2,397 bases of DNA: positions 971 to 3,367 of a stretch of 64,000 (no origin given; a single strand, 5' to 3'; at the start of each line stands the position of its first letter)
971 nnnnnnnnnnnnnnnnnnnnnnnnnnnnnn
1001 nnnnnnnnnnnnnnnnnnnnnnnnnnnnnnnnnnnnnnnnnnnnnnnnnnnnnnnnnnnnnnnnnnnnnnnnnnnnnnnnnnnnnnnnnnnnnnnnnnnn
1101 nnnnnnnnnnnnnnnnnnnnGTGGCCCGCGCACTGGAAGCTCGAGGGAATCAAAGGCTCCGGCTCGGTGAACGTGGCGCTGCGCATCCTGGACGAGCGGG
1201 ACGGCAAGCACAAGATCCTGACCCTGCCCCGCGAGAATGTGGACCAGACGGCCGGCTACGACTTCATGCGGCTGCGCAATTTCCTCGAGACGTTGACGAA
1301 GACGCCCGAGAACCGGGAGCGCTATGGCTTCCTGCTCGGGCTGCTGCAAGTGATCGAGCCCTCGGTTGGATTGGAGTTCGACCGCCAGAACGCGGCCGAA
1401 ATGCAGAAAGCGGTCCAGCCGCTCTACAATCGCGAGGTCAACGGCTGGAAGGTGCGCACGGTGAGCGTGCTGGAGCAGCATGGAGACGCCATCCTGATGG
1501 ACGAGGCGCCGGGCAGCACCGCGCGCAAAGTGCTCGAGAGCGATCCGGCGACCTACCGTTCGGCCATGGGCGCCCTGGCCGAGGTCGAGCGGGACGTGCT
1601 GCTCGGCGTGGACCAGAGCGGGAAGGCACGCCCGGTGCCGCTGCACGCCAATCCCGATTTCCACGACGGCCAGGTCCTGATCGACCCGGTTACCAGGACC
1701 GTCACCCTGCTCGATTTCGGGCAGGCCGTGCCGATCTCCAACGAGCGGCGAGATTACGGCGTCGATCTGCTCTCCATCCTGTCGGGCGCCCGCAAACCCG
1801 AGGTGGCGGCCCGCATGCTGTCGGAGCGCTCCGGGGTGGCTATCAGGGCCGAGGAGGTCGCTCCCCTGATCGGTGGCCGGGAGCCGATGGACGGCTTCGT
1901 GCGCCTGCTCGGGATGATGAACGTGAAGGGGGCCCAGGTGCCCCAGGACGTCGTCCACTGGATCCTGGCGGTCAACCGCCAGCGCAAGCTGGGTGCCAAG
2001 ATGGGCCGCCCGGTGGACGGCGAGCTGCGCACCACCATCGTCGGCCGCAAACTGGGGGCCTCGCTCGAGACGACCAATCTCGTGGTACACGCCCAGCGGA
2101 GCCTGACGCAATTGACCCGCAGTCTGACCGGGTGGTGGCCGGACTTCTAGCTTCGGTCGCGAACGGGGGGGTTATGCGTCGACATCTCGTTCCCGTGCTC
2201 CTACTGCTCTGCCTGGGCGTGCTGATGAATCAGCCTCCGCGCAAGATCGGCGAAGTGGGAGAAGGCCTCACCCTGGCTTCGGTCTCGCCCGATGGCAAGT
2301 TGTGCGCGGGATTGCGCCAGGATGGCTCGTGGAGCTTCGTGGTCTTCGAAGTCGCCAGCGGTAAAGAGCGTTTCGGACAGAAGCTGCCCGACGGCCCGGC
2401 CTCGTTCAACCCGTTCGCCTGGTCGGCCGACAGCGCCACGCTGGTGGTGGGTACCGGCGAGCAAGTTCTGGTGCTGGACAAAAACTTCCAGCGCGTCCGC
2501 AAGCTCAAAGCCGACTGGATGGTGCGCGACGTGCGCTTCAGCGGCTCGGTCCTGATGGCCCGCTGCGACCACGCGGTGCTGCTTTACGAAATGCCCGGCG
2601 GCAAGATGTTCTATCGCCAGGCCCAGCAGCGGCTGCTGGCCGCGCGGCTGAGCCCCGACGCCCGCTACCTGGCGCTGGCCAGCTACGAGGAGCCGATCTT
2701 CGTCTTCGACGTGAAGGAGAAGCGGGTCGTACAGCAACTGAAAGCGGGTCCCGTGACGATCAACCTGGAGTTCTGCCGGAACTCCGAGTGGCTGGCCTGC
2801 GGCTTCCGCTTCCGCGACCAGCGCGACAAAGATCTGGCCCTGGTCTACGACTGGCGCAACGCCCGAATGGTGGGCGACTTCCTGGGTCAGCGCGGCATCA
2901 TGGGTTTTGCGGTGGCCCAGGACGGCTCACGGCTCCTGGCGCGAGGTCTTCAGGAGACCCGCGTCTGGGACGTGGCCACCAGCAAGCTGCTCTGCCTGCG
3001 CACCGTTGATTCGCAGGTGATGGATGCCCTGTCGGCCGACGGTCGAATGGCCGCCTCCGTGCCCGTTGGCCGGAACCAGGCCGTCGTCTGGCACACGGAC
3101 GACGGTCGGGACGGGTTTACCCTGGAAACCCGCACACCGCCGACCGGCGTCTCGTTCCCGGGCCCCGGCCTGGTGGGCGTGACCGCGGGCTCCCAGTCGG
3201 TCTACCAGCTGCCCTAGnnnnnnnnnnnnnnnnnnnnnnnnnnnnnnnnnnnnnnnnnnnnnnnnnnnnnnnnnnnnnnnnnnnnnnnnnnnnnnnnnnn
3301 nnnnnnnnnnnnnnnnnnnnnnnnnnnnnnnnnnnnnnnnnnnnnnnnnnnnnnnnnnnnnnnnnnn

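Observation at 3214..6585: Unusual architecture: ~700-aa SMC-like coiled-coil fused to a degenerate GGDEF (GDDEF with RxxD I-site) and a catalytically competent-looking EAL domain.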

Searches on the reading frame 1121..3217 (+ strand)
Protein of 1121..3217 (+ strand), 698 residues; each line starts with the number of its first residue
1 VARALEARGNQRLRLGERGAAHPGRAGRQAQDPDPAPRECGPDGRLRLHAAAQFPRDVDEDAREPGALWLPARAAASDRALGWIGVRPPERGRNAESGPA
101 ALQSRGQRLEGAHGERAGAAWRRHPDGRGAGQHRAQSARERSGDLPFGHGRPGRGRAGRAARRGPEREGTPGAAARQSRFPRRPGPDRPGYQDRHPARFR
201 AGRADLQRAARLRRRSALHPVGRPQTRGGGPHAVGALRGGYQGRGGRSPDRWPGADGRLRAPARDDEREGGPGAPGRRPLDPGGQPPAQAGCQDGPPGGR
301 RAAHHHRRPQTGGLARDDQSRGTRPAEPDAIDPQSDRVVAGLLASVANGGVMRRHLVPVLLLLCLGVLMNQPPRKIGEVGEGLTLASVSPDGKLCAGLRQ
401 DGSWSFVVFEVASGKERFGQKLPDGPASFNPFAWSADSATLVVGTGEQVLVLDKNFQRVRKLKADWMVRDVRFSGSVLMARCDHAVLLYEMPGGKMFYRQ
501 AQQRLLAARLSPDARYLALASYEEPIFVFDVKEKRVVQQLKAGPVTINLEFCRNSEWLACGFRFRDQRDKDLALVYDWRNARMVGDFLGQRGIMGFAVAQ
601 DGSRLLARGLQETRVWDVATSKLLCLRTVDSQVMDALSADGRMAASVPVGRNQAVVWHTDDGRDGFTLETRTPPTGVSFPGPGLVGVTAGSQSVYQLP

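Call 5: search_protein_families(library=pfam, proteins=[window:1121-3217:+], max_evalue=0.01)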
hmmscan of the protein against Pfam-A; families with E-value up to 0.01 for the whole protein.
window:1121-3217:+ (698 aa): 6 families
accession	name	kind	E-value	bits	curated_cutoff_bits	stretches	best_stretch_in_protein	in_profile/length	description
PF25174.1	Beta-prop_THOC3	-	4e-10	39.6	305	2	430-561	93-231/272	THOC3 beta-propeller domain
PF23414.1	Beta-prop_EML_2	-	1.8e-05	24.7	90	0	483-561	19-99/266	Echinoderm microtubule-associated protein second beta-propeller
PF25168.1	Beta-prop_WDR36-Utp21_2nd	-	0.00023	21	84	0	502-560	240-298/335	WDR36/Utp21 second beta-propeller domain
PF24807.1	WD40_CDC20-Fz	-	0.0018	18.1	200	1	429-637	12-228/292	CDC20/Fizzy WD40 domain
PF24817.1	WD40_WDHD1_1st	-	0.0041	16.8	109.9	0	504-541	224-261/291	WDHD1 first WD40 domain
PF24814.1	WD40_Prp19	-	0.0041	16.7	320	0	483-625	112-254/281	Prp19 WD40 domain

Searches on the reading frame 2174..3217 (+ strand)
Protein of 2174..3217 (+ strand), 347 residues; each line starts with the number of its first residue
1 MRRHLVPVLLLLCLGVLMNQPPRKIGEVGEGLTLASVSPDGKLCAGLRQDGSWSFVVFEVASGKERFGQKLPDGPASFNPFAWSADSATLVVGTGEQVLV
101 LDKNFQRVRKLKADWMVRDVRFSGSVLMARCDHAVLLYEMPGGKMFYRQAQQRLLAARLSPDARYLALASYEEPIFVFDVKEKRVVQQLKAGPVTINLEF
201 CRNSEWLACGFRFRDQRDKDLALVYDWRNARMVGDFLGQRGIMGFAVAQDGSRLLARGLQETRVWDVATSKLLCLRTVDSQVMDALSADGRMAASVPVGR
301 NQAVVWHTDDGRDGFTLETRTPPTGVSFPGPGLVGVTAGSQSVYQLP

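Call 64: search_protein_families(library=ncbifam, proteins=[window:2174-3217:+], max_evalue=0.001)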
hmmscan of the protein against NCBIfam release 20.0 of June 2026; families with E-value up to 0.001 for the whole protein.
window:2174-3217:+ (347 aa): 0 families
